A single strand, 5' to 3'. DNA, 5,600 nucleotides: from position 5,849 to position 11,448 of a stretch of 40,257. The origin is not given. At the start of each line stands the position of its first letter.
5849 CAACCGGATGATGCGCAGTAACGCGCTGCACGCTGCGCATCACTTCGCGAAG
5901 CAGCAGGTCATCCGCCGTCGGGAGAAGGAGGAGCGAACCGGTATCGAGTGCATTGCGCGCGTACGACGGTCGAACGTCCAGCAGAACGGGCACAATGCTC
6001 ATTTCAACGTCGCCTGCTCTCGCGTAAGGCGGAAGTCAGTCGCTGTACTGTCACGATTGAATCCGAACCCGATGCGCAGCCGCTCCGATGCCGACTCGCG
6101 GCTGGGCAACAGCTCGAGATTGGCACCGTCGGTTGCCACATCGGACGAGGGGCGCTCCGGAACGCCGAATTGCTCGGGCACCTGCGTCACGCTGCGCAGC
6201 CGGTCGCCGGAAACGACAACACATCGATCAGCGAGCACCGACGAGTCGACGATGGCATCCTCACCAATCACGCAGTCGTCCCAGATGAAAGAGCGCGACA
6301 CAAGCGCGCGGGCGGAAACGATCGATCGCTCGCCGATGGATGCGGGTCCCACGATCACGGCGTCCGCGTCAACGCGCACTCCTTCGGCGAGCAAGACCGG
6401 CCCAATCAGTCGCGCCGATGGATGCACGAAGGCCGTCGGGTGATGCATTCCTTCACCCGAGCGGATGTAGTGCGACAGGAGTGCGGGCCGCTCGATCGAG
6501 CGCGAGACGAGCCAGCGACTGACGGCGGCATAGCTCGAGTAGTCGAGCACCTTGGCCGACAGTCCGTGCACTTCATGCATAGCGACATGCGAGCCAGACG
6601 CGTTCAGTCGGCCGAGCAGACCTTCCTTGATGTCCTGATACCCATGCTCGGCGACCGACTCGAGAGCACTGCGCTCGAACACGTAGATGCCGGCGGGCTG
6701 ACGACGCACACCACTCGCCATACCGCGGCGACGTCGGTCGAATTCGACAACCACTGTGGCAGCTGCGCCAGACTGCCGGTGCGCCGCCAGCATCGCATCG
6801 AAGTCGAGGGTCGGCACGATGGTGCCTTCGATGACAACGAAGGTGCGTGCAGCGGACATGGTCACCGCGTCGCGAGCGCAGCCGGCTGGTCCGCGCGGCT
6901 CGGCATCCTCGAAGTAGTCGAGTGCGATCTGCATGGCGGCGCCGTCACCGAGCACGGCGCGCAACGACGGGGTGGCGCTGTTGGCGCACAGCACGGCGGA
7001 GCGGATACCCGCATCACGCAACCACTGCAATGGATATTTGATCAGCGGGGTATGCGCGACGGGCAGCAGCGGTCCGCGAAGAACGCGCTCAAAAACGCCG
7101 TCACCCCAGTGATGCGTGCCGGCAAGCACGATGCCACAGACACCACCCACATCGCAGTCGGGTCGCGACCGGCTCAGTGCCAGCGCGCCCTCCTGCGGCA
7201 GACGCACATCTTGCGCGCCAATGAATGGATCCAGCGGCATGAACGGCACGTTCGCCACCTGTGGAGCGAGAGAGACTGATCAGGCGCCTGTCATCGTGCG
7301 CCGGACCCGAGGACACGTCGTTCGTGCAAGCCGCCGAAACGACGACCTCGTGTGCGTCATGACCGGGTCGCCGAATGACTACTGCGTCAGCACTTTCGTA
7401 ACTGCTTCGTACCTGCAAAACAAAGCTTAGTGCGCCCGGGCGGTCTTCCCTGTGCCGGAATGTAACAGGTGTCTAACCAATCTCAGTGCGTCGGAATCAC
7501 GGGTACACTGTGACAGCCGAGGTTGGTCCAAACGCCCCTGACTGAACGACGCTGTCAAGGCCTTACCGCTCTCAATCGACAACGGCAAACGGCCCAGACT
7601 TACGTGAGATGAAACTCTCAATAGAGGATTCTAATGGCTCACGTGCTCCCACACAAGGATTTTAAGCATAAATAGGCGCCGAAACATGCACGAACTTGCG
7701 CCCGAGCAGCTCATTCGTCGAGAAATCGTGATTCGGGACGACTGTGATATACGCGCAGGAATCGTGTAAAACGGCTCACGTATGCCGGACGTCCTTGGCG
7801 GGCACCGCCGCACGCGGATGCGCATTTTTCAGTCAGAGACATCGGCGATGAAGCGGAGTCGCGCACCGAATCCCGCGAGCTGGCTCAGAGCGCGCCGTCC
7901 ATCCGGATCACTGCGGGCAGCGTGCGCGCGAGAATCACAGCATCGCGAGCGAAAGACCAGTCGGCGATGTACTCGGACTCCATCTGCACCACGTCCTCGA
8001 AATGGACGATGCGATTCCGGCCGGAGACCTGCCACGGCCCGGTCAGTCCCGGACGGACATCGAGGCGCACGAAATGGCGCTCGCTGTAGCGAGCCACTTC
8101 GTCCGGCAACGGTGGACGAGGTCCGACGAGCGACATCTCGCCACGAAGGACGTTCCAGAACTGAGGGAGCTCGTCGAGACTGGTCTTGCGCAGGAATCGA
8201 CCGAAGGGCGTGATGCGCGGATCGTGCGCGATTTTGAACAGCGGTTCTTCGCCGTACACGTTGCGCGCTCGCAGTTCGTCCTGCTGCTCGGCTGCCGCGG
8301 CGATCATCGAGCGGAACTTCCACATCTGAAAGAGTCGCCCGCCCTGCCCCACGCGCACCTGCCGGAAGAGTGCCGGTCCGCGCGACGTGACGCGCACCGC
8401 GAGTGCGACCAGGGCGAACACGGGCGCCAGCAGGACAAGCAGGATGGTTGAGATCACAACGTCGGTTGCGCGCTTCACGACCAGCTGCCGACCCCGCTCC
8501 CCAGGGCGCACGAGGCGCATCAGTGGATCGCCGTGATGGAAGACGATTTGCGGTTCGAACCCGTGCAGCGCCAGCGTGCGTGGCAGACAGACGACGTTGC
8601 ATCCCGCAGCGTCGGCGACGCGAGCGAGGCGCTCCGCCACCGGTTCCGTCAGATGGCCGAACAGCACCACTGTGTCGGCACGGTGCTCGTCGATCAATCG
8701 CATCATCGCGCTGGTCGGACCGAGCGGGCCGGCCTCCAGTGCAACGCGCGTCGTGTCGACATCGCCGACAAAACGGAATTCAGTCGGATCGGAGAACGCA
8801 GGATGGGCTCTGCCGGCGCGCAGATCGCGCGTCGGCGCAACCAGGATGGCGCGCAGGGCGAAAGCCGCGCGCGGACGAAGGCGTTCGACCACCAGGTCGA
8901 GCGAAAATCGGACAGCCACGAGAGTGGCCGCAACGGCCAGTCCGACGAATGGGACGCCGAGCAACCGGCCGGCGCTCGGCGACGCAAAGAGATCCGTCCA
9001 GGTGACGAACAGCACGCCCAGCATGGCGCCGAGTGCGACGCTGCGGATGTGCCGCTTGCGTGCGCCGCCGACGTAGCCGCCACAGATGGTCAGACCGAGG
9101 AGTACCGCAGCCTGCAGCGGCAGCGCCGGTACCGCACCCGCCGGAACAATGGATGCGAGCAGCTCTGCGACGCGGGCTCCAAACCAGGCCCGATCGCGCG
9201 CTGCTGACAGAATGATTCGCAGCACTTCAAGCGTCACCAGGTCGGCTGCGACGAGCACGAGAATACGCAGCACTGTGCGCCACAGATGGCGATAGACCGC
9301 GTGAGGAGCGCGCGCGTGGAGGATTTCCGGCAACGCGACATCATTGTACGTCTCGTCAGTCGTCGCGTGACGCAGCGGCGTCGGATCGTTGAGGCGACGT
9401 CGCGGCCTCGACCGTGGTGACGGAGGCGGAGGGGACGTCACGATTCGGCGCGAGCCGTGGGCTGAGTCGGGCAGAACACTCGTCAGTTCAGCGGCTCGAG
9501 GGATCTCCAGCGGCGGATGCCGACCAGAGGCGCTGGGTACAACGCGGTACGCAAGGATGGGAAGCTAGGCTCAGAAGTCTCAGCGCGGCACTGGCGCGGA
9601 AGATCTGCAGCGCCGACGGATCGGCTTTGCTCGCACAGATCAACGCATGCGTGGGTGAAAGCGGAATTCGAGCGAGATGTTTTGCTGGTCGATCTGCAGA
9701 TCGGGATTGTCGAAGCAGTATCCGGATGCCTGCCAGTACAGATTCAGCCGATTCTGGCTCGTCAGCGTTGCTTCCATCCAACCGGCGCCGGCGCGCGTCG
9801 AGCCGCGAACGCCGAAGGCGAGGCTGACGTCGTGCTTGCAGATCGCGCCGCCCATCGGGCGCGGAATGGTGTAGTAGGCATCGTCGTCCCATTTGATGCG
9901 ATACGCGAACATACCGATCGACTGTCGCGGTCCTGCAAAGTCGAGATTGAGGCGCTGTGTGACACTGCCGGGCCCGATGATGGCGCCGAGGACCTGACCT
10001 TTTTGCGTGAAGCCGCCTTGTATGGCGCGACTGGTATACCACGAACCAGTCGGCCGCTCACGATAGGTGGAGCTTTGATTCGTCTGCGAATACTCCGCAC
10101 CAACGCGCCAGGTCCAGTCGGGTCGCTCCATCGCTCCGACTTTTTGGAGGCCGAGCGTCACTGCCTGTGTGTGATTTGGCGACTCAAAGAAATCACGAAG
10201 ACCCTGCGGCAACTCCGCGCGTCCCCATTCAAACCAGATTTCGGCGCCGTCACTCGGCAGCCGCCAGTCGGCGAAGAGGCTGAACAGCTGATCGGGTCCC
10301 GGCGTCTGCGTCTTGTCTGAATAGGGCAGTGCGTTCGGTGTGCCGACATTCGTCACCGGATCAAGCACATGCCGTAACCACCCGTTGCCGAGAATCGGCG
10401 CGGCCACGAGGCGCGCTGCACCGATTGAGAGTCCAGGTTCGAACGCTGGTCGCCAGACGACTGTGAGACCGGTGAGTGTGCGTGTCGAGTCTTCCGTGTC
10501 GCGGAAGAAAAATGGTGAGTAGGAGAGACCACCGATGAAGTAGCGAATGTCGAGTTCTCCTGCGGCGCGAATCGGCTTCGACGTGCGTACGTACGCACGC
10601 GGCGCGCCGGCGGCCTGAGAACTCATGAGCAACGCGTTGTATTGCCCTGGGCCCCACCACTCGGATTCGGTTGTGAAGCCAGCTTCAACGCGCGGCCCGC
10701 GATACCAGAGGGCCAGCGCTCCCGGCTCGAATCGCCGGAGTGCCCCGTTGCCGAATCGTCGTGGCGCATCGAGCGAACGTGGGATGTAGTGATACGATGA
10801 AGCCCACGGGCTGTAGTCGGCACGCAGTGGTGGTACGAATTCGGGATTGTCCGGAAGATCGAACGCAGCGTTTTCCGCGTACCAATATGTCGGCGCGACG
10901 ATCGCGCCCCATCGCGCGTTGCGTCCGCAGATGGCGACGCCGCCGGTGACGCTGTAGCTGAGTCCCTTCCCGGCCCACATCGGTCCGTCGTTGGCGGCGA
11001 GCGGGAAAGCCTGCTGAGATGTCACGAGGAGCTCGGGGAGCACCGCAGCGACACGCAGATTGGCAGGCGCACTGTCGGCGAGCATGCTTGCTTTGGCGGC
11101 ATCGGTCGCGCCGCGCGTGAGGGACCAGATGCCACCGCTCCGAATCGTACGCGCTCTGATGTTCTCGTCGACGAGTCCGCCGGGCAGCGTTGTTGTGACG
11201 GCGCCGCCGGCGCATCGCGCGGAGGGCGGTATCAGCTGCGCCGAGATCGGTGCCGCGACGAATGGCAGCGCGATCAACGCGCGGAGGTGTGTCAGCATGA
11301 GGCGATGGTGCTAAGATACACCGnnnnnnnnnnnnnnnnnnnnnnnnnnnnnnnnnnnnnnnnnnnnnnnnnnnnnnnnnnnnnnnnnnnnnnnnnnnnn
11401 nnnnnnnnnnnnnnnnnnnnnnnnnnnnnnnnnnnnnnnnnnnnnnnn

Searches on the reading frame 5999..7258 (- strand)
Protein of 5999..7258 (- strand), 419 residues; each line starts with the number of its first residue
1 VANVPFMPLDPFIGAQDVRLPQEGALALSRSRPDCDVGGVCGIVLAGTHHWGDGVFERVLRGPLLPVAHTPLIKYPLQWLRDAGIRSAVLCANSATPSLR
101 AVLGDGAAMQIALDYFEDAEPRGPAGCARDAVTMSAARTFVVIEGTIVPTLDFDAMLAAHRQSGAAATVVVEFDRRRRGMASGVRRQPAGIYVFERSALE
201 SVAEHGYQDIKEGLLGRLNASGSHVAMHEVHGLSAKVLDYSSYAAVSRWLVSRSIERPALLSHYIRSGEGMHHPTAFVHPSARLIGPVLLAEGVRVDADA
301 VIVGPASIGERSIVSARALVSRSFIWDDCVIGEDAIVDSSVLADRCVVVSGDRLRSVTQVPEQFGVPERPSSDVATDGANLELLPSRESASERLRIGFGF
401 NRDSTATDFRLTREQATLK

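Call 5: search_protein_families(library=pfam, proteins=[window:5999-7258:-], max_evalue=0.001)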
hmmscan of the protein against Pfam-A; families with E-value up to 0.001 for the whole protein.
window:5999-7258:- (419 aa): 3 families
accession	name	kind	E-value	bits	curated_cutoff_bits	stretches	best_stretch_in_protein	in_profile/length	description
PF00483.29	NTP_transferase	-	7.1e-10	39.3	21.2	1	62-171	22-135/245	Nucleotidyl transferase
PF25084.1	LbH_EIF2B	-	1.8e-08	34.8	54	1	278-355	12-88/105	EIF2B subunit epsilon LbH domain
PF00132.30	Hexapep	-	2.4e-06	27.5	27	1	290-321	4-35/36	Bacterial transferase hexapeptide (six repeats)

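Call 34: search_protein_families(library=ncbifam, proteins=[window:5999-7258:-], max_evalue=0.00001)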
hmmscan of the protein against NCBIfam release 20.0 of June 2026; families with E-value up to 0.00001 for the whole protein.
window:5999-7258:- (419 aa): 9 families
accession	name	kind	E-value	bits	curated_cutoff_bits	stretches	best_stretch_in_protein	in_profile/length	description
NF052502.1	man1P_GTase_Rv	exception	4.5e-28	98.1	440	2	63-170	24-131/352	mannose-1-phosphate guanylyltransferase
TIGR03992.1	Arch_glmU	subfamily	2.9e-13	49.5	292.1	1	63-159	24-120/393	bifunctional sugar-1-phosphate nucleotidylyltransferase/acetyltransferase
NF045761.1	NAMPUrTaseMurU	equivalog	5.3e-12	46.1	250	1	63-163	24-124/226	N-acetylmuramate alpha-1-phosphate uridylyltransferase MurU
TIGR01208.1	rmlA_long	equivalog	9.8e-10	37.8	320.25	0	63-170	23-131/353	glucose-1-phosphate thymidylyltransferase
NF010935.0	PRK14355.1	equivalog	4.5e-09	35.4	718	0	64-173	25-134/459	bifunctional UDP-N-acetylglucosamine diphosphorylase/glucosamine-1-phosphate N-acetyltransferase GlmU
TIGR01207.1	rmlA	equivalog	5.4e-09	35.6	360.65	1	42-158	2-120/286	glucose-1-phosphate thymidylyltransferase RfbA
TIGR02091.1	glgC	equivalog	6.3e-07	28.8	424.9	0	190-353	194-361/364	glucose-1-phosphate adenylyltransferase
NF002060.0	PRK00892.1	subfamily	8.4e-07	28.4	207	1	267-351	99-179/345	UDP-3-O-(3-hydroxymyristoyl)glucosamine N-acyltransferase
NF012024.0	PRK15480.1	equivalog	3.9e-06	26.2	588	1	58-125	22-90/292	glucose-1-phosphate thymidylyltransferase RfbA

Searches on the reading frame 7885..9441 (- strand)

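Call 5: search_protein_families(library=pfam, proteins=[window:7885-9441:-], max_evalue=0.001)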
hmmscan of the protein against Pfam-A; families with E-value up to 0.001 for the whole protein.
window:7885-9441:- (518 aa): 1 family
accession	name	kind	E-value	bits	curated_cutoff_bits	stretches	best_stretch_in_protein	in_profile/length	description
PF02397.22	Bac_transf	-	1e-64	217.8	27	1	323-512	1-178/179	Bacterial sugar transferase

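Call 34: search_protein_families(library=ncbifam, proteins=[window:7885-9441:-], max_evalue=0.00001)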
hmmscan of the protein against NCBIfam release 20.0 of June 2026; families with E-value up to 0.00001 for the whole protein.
window:7885-9441:- (518 aa): 10 families
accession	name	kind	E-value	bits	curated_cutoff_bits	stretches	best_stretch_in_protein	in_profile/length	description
TIGR03025.1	EPS_sugtrans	subfamily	1e-95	321.6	295.55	1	112-517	39-444/445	exopolysaccharide biosynthesis polyprenyl glycosylphosphotransferase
TIGR03023.1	WcaJ_sugtrans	equivalog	2.5e-77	261.1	410.75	1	130-517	63-452/453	undecaprenyl-phosphate glucose phosphotransferase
TIGR03022.1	WbaP_sugtrans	subfamily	6.4e-75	253.1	403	1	237-517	171-455/456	undecaprenyl-phosphate galactose phosphotransferase WbaP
NF041877.1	EPS_EpsZ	equivalog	2.9e-70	237.2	800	1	304-517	247-458/459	exopolysaccharide biosynthesis polyisoprenyl-phosphate hexose-1-phosphate transferase EpsZ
NF052601.1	undeca_RfbP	equivalog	1.4e-56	191.5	330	1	319-512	41-236/244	undecaprenyl-phosphate galactose phosphotransferase family protein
NF011751.0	PRK15204.1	equivalog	8.3e-50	169.8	907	1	281-517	238-475/476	undecaprenyl-phosphate galactose phosphotransferase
NF007518.0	PRK10124.1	equivalog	2.8e-43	148.4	684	1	272-504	224-450/464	undecaprenyl-phosphate glucose phosphotransferase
TIGR03013.1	EpsB_2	subfamily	4.2e-43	148.1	393.35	1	319-516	251-441/443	TIGR03013 family XrtA/PEP-CTERM system glycosyltransferase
NF050817.1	PolSacchBiosHfsE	equivalog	6.5e-39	133.9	750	1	317-512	266-460/467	polysaccharide biosynthesis protein HfsE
NF045514.1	glycotran_HepC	equivalog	9.9e-29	100.2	140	1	321-443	115-211/220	heterocyst development glycosyltransferase HepC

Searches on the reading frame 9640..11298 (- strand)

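Call 5: search_protein_families(library=pfam, proteins=[window:9640-11298:-], max_evalue=0.001)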
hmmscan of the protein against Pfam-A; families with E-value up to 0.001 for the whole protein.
window:9640-11298:- (552 aa): 1 family
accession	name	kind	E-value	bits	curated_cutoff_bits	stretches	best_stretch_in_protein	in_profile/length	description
PF14052.12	Caps_assemb_Wzi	-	6.4e-06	25.9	30.1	0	199-246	79-124/392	Capsule assembly protein Wzi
